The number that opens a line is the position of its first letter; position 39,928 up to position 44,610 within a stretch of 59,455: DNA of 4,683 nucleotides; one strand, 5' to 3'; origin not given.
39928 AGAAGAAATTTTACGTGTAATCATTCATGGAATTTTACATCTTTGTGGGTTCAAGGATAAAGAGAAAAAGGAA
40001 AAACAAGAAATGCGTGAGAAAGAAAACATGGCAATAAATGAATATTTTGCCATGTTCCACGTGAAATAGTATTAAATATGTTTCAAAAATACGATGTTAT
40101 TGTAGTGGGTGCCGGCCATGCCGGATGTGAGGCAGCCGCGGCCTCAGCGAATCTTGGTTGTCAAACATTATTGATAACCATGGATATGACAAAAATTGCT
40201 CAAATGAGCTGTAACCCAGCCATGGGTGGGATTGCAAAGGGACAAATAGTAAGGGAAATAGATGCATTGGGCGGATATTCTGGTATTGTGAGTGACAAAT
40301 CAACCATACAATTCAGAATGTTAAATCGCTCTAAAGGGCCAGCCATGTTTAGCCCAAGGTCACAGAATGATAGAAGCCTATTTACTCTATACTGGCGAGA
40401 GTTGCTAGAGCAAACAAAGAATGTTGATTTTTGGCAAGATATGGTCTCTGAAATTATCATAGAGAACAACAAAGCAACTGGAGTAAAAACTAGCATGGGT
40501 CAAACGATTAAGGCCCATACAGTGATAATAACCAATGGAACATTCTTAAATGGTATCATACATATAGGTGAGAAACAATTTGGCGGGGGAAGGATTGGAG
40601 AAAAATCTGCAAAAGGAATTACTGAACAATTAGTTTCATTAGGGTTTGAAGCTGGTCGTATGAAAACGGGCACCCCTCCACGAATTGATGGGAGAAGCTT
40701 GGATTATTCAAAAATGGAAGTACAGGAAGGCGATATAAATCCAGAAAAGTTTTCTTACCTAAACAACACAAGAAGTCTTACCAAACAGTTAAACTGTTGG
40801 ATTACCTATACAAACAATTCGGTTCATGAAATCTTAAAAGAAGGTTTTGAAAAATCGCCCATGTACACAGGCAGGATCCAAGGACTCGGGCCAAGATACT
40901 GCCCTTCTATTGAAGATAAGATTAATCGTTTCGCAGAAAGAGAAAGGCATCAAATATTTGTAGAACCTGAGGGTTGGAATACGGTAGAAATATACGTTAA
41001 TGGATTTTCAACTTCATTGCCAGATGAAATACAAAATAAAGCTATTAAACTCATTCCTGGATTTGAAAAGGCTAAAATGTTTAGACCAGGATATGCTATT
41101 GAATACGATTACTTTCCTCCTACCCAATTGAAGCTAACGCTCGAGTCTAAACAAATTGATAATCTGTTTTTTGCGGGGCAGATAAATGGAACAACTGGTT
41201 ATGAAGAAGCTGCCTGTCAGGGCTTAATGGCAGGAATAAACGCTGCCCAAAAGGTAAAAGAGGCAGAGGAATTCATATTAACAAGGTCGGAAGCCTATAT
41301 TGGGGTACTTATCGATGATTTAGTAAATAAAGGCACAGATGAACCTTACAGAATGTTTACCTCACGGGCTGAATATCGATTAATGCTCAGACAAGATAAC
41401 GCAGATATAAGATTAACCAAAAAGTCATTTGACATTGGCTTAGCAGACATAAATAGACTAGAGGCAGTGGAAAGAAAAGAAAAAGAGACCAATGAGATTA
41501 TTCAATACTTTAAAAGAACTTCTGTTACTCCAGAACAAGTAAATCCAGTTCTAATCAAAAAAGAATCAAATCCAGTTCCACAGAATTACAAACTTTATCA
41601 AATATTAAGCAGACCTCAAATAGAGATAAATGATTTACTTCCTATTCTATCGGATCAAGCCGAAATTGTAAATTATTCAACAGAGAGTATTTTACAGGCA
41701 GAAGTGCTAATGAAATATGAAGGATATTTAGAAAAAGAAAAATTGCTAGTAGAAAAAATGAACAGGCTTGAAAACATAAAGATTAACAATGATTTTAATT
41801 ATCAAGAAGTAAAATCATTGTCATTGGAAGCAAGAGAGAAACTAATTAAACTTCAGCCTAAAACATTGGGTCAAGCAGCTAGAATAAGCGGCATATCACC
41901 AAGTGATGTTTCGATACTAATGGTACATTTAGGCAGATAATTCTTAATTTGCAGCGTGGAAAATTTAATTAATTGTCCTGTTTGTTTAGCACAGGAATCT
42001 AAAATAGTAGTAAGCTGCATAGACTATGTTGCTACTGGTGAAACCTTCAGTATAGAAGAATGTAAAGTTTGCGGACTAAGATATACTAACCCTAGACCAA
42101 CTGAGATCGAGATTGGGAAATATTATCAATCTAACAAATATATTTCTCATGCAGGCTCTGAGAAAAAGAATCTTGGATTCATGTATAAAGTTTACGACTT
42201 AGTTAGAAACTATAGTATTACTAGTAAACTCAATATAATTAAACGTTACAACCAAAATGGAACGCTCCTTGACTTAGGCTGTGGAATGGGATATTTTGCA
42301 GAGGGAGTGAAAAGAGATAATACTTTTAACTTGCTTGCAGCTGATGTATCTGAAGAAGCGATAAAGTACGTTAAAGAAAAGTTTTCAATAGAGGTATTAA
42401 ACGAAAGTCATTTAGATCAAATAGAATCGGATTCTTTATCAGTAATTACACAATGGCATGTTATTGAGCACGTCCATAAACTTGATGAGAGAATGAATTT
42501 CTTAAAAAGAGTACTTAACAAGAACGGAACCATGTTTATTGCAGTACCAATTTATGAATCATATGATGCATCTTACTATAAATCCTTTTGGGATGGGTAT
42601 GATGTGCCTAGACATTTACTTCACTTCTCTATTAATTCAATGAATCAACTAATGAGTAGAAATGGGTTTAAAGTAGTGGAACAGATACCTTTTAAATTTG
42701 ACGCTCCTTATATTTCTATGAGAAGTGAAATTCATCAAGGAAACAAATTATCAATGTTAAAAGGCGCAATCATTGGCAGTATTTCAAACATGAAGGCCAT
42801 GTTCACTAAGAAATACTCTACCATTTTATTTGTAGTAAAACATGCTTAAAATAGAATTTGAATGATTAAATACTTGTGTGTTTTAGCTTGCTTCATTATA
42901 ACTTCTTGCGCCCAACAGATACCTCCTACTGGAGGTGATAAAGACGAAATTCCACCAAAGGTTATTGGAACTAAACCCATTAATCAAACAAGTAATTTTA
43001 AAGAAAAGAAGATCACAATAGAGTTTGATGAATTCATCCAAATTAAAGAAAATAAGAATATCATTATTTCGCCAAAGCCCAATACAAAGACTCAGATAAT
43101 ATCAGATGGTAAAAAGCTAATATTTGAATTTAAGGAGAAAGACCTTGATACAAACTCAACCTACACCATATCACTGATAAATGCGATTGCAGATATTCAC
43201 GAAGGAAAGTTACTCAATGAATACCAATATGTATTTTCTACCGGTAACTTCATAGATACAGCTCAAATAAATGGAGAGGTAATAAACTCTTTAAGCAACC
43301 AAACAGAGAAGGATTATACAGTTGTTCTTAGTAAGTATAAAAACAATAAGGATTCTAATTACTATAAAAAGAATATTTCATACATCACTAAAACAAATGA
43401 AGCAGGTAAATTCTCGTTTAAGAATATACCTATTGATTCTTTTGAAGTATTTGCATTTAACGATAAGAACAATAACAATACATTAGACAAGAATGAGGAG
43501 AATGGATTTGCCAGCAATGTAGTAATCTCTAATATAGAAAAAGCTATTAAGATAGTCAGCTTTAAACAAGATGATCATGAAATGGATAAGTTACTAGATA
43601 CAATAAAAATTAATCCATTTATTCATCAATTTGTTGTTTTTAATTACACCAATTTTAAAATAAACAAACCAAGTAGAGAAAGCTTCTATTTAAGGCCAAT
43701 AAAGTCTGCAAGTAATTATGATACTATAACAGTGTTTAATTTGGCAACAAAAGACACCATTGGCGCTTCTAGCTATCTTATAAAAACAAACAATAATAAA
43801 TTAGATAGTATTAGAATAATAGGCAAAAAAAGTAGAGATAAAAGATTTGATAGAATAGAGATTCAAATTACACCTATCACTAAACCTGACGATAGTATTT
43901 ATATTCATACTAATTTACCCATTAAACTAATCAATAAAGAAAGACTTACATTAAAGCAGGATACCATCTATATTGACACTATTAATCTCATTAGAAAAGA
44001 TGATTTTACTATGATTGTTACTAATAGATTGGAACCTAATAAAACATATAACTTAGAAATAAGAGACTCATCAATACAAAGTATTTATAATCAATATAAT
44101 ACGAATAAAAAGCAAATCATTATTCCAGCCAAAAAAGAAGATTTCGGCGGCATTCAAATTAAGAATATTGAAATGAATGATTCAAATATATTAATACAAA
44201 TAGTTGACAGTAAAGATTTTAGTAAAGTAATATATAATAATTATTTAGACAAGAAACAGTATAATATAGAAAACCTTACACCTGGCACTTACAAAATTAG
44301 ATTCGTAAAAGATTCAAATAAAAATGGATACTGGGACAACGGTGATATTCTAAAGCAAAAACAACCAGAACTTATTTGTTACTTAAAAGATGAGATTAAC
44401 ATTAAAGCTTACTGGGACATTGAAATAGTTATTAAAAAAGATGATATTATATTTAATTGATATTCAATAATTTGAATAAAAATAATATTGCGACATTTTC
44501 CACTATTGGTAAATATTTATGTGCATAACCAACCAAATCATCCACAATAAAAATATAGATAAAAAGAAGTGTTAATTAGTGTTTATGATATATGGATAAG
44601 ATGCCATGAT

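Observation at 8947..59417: Strongly over-represented short motif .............(R)A scattered through unrelated genes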

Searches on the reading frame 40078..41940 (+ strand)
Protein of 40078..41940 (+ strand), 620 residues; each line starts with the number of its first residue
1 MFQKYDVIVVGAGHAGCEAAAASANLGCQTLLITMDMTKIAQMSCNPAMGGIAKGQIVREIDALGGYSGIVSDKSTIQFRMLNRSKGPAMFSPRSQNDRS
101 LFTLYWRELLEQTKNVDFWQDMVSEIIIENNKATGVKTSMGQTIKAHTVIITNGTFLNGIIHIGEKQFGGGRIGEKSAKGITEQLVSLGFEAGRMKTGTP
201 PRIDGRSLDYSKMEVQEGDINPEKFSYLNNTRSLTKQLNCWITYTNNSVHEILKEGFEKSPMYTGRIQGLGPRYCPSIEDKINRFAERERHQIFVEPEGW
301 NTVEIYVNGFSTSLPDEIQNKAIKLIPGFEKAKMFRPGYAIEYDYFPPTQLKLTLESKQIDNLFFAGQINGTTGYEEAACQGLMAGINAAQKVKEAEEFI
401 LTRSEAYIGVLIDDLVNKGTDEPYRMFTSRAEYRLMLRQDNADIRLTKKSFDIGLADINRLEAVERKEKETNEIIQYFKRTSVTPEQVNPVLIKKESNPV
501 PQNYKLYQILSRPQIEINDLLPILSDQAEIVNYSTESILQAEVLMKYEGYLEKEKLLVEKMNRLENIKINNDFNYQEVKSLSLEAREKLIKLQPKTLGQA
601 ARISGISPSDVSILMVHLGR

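Call 13: search_protein_families(library=pfam, proteins=[window:40078-41940:+])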
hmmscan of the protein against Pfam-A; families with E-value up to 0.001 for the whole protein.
window:40078-41940:+ (620 aa): 9 families
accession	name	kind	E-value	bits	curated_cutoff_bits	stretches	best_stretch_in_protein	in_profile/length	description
PF01134.28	GIDA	-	2.3e-166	554.1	22.1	1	6-396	1-390/391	Glucose inhibited division protein A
PF13932.14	SAM_GIDA_C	-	1.5e-24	86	27.1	1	559-615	1-57/57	tRNA modifying enzyme MnmG/GidA C-terminal helical bundle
PF21680.2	GIDA_C_1st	-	1.2e-16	61.6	24.7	1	460-555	3-96/96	tRNA modifying enzyme MnmG/GidA C-terminal helical domain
PF12831.13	FAD_oxidored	-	5.6e-07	29.6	27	1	6-150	1-141/416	FAD dependent oxidoreductase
PF07992.20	Pyr_redox_2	-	1.2e-06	28.6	26.1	1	5-154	1-108/291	Pyridine nucleotide-disulphide oxidoreductase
PF03486.20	HI0933_like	-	9.5e-06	25.7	50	0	6-34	2-30/244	HI0933-like protein Rossmann domain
PF13738.12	Pyr_redox_3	-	0.00025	20.8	30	0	3-35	163-195/305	Pyridine nucleotide-disulphide oxidoreductase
PF00070.33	Pyr_redox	-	0.00041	21.2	22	0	7-35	2-30/82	Pyridine nucleotide-disulphide oxidoreductase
PF00890.30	FAD_binding_2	-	0.00041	20.1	20.4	0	6-34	1-29/414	FAD binding domain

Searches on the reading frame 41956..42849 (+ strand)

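Call 65: search_protein_families(library=pfam, proteins=[window:41956-42849:+])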
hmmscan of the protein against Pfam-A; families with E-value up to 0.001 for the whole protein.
window:41956-42849:+ (297 aa): 6 families
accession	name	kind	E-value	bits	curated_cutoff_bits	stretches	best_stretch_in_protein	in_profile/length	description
PF13489.12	Methyltransf_23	-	1.2e-20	74.3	27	1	97-243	19-164/164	Methyltransferase domain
PF08241.18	Methyltransf_11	-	5.6e-10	40.2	21.2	1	105-195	1-95/95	Methyltransferase domain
PF13649.12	Methyltransf_25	-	2.7e-08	34.8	27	1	105-191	2-97/97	Methyltransferase domain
PF08242.18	Methyltransf_12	-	4.3e-07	31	30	1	105-192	1-97/98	Methyltransferase domain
PF13847.12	Methyltransf_31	-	8.4e-06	26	27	1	100-197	3-111/145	Methyltransferase domain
PF05175.20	MTS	-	5.2e-05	23.4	23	1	100-161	31-91/170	Methyltransferase small domain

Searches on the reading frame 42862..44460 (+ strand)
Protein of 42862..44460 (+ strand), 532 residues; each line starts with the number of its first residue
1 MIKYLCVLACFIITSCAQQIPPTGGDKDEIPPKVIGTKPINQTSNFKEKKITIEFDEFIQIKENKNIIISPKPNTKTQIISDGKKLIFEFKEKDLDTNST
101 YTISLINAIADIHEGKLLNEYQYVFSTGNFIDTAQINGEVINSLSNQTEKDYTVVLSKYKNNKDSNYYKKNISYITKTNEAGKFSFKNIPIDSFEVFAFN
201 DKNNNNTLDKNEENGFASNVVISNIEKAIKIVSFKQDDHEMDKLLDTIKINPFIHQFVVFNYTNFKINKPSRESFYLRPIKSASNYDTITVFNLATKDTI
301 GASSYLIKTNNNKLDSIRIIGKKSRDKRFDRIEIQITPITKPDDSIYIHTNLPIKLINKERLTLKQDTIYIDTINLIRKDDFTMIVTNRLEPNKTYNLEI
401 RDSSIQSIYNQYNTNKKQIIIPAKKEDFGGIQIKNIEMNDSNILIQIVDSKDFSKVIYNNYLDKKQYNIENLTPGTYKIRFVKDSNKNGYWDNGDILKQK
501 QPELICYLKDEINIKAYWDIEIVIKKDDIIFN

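Call 65: search_protein_families(library=pfam, proteins=[window:42862-44460:+])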
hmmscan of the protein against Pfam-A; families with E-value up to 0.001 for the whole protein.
window:42862-44460:+ (532 aa): 3 families
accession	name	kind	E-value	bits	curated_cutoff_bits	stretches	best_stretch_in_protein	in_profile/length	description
PF13205.12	Big_5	-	3.3e-16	60.3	23.6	1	28-127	1-105/105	Bacterial Ig-like domain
PF09912.14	DUF2141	-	8.2e-09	35.8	24.4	2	431-493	1-72/112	Uncharacterized protein conserved in bacteria (DUF2141)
PF13620.12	CarboxypepD_reg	-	0.00069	20.3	32.3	0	135-198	1-54/82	Carboxypeptidase regulatory-like domain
